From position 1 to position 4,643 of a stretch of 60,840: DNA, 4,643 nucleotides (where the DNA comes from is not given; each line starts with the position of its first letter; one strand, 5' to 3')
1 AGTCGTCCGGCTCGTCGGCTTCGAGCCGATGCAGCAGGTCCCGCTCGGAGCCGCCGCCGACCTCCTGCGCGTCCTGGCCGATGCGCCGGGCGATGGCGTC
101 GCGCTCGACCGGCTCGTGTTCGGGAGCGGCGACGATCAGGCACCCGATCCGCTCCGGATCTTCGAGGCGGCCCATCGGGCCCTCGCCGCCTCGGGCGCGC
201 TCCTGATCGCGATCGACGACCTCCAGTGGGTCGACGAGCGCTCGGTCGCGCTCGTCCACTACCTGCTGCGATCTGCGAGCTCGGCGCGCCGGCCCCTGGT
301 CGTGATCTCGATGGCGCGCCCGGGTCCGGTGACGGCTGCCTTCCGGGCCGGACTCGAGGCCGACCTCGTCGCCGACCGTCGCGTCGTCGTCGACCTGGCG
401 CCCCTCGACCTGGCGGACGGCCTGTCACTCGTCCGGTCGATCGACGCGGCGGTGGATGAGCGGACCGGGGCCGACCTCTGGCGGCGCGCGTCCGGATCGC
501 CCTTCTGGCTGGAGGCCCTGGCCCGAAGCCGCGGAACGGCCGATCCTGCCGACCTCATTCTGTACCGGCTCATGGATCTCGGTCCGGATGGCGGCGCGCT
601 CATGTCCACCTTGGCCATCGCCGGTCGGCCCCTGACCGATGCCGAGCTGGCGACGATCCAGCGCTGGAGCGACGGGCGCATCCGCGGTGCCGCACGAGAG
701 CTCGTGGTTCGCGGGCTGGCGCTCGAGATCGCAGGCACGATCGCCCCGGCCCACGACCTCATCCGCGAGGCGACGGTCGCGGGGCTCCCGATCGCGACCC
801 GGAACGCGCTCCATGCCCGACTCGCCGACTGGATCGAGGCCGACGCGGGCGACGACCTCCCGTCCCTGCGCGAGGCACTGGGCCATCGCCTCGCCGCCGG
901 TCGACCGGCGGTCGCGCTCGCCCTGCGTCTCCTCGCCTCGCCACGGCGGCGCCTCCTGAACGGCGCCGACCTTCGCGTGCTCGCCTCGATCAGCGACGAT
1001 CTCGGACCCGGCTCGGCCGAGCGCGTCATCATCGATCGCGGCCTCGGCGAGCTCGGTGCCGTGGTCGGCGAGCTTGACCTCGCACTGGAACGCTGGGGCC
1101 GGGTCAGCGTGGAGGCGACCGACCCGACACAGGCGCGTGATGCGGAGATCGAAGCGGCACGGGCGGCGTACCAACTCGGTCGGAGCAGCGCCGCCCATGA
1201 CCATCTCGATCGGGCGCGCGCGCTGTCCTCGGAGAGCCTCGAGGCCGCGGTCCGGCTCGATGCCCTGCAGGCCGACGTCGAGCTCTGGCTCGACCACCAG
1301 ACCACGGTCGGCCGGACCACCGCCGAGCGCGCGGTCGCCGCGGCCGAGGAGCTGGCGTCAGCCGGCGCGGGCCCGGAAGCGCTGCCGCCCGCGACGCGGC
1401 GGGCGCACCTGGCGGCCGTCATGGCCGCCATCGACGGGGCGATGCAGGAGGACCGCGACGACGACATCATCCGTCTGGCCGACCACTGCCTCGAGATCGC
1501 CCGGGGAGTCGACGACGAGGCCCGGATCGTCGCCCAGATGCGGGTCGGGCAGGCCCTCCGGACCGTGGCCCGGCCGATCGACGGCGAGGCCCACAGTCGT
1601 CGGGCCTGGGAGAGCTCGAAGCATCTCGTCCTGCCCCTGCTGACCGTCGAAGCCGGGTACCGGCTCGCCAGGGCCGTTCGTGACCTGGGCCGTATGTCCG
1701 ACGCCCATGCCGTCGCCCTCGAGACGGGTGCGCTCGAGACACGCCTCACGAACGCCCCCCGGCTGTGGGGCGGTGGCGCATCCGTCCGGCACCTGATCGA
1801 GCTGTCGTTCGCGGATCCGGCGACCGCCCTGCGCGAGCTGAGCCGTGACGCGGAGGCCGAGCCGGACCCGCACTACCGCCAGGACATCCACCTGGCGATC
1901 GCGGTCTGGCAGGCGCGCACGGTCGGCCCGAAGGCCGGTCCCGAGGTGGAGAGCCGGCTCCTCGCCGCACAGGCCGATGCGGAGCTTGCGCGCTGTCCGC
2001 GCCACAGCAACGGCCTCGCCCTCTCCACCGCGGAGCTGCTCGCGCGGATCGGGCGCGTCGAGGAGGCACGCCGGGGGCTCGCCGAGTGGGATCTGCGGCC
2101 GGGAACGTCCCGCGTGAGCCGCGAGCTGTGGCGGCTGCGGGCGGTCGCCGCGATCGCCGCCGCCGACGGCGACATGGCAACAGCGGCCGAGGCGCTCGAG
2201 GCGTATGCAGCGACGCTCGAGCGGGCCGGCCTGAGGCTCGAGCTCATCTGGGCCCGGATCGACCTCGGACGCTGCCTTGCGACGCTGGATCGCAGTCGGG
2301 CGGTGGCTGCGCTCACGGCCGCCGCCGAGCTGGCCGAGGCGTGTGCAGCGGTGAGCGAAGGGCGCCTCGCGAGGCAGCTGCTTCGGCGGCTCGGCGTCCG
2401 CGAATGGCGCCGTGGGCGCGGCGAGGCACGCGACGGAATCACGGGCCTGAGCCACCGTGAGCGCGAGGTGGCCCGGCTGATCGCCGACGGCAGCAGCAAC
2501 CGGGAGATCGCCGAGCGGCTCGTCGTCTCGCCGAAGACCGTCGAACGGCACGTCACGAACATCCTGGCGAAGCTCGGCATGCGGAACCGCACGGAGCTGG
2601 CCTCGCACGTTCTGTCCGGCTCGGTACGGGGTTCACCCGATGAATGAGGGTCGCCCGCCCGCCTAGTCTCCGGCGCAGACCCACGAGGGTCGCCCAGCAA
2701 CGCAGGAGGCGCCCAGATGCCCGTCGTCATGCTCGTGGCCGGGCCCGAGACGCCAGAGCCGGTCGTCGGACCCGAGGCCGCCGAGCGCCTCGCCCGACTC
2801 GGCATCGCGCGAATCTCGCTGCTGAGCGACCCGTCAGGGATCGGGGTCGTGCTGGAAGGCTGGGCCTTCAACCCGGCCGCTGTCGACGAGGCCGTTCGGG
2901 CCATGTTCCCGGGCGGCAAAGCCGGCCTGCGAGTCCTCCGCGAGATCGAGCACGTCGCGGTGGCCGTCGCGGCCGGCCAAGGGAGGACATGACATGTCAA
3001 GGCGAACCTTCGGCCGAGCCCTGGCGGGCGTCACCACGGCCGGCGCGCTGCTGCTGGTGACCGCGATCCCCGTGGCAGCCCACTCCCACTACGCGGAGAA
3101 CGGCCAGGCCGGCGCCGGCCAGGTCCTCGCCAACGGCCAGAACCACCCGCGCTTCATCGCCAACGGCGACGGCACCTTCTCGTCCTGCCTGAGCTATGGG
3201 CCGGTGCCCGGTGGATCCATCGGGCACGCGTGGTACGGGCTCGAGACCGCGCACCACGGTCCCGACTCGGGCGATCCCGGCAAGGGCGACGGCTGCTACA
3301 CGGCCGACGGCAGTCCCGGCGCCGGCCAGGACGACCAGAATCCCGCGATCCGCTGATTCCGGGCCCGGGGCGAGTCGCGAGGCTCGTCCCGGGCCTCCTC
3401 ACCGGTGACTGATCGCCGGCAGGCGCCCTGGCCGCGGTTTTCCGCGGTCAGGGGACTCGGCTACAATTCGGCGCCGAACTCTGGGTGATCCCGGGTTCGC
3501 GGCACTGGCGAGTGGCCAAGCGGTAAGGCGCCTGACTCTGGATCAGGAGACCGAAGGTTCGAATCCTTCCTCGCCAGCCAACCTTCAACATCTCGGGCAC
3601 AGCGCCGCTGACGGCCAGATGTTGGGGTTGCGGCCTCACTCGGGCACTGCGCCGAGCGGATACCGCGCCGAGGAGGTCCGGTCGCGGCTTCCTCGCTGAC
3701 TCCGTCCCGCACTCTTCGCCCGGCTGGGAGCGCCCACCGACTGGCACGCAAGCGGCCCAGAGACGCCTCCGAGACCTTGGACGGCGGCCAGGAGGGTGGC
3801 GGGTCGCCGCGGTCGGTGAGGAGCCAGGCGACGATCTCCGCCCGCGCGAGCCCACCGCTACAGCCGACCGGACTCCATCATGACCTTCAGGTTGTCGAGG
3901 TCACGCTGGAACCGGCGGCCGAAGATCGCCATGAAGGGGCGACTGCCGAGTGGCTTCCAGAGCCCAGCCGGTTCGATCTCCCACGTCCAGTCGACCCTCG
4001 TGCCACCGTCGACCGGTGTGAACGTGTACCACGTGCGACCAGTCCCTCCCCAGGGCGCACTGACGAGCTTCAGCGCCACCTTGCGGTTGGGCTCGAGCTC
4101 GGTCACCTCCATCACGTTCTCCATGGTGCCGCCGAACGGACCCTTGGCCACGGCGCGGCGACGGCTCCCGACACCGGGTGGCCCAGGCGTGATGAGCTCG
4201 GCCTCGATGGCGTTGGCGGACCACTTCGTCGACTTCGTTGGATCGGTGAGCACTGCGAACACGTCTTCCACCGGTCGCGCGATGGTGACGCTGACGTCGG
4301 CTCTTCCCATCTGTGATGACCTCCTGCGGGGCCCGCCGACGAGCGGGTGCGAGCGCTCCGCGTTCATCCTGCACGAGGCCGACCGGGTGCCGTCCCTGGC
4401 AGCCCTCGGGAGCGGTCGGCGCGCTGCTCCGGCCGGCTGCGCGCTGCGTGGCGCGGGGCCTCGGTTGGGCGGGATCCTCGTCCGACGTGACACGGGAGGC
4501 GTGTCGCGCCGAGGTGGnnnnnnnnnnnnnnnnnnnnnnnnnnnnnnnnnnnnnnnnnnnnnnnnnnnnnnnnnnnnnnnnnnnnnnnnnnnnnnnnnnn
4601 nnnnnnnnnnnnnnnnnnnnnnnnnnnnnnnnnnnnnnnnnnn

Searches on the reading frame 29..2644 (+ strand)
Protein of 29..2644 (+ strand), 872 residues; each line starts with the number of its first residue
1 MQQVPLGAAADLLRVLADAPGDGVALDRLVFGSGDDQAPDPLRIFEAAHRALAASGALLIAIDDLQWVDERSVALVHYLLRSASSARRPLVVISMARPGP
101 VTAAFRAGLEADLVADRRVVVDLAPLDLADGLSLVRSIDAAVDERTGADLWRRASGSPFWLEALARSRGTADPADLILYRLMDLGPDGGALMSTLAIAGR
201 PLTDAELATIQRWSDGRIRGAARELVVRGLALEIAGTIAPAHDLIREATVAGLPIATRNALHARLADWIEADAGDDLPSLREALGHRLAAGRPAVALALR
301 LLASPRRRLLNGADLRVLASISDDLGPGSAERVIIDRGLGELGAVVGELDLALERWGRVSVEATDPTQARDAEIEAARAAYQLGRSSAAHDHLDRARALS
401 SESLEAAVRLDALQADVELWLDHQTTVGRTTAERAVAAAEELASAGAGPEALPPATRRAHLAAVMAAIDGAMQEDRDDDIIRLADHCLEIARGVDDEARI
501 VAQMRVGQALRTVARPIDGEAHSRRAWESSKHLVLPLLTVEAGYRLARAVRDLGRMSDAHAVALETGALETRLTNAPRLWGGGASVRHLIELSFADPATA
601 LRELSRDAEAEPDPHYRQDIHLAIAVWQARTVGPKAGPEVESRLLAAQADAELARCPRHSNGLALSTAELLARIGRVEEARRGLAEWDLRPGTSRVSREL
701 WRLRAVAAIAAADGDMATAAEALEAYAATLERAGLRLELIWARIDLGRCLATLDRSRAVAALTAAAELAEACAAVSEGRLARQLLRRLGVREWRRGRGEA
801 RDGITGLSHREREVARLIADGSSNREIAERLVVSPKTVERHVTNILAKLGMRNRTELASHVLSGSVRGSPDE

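Call 11: search_protein_families(library=pfam, proteins=[window:29-2644:+], max_evalue=0.001)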
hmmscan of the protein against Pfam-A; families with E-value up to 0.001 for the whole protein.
window:29-2644:+ (872 aa): 5 families
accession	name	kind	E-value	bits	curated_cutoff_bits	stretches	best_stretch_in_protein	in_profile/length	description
PF00196.25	GerE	-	9.2e-19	67.3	23.5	1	807-860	3-56/57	Bacterial regulatory proteins, luxR family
PF13936.12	HTH_38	-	2e-06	27.9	27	1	806-842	4-41/44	Helix-turn-helix domain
PF13191.12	AAA_16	-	5.6e-06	27.4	32.6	1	20-93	92-167/167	AAA ATPase domain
PF08281.18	Sigma70_r4_2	-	5.8e-05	23.1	25.7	1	806-849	10-54/54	Sigma-70, region 4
PF07638.17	Sigma70_ECF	-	0.00092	19.6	21.1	0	811-849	141-179/185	ECF sigma factor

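Call 12: search_protein_families(library=ncbifam, proteins=[window:29-2644:+], max_evalue=0.001)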
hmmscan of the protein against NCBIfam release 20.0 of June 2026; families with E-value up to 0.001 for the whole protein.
window:29-2644:+ (872 aa): 24 families
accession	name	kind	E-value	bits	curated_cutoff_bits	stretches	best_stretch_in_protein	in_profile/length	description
NF052366.1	photon_PedR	equivalog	7.1e-12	45.3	120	1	807-862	3-58/74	photosynthetic electron transport-dependent transcriptional regulator PedR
NF011896.0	PRK15369.1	equivalog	9.5e-12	45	242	1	804-859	147-202/211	two component system response regulator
NF047785.1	respo_reg_MadR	equivalog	4.1e-11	42.6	300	1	805-857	147-199/209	MadR family response regulator transcription factor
NF052445.1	RespRegMctR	equivalog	1.1e-10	41.3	300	1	798-863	137-201/205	two-component system response regulator MctR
NF007935.0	PRK10651.1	equivalog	1.4e-10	40.8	250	1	790-861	139-210/216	two-component system response regulator NarL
TIGR03020.2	EpsA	equivalog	1.6e-10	41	170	1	785-860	167-244/247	XrtB/PEP-CTERM-associated transcriptional regulator EpsA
NF007685.0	PRK10360.1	equivalog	8e-10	38.8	258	1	806-863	137-194/196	response regulator transcription factor UhpA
NF007403.0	PRK09935.1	equivalog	8e-10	38.7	271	1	803-858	146-201/210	fimbria biosynthesis transcriptional regulator FimZ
NF007505.1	PRK10100.1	equivalog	1.8e-09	37.6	250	1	802-857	140-195/204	biofilm master transcriptional regulator CsgD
NF006900.1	PRK09390.1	equivalog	2e-08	34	255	1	801-864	137-200/203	response regulator FixJ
NF040749.1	tetrathio_RR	equivalog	3.1e-08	33.5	290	1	796-860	123-187/191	tetrathionate respiration response regulator TtrR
NF003420.0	PRK04841.1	equivalog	5.4e-08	31.3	537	1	806-858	838-890/903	HTH-type transcriptional regulator MalT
TIGR03541.1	reg_near_HchA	equivalog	1.1e-07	31.7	215.6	1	774-855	138-220/232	PA1136 family autoinducer-binding transcriptional regulator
NF007708.0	PRK10403.1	equivalog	1.2e-07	31.4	343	1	794-855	141-202/215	nitrate/nitrite response regulator protein NarP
NF041232.1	BagY_FevT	exception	1.5e-07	30.6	700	1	807-861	297-351/367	LuxR family transcriptional regulator BagY/FevT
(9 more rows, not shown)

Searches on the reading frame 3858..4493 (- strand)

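Call 11: search_protein_families(library=pfam, proteins=[window:3858-4493:-], max_evalue=0.001)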
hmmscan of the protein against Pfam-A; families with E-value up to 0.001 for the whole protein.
window:3858-4493:- (211 aa): 3 families
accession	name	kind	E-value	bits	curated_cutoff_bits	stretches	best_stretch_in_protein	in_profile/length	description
PF10604.15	Polyketide_cyc2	-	2.4e-22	80.2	27.4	1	62-204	1-139/142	Polyketide cyclase / dehydrase and lipid transport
PF08327.17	AHSA1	-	1.4e-11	45.2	22.1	1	74-177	3-102/125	Activator of Hsp90 ATPase homolog 1-like protein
PF03364.25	Polyketide_cyc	-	2.4e-05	25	23.4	1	71-184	1-108/126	Polyketide cyclase / dehydrase and lipid transport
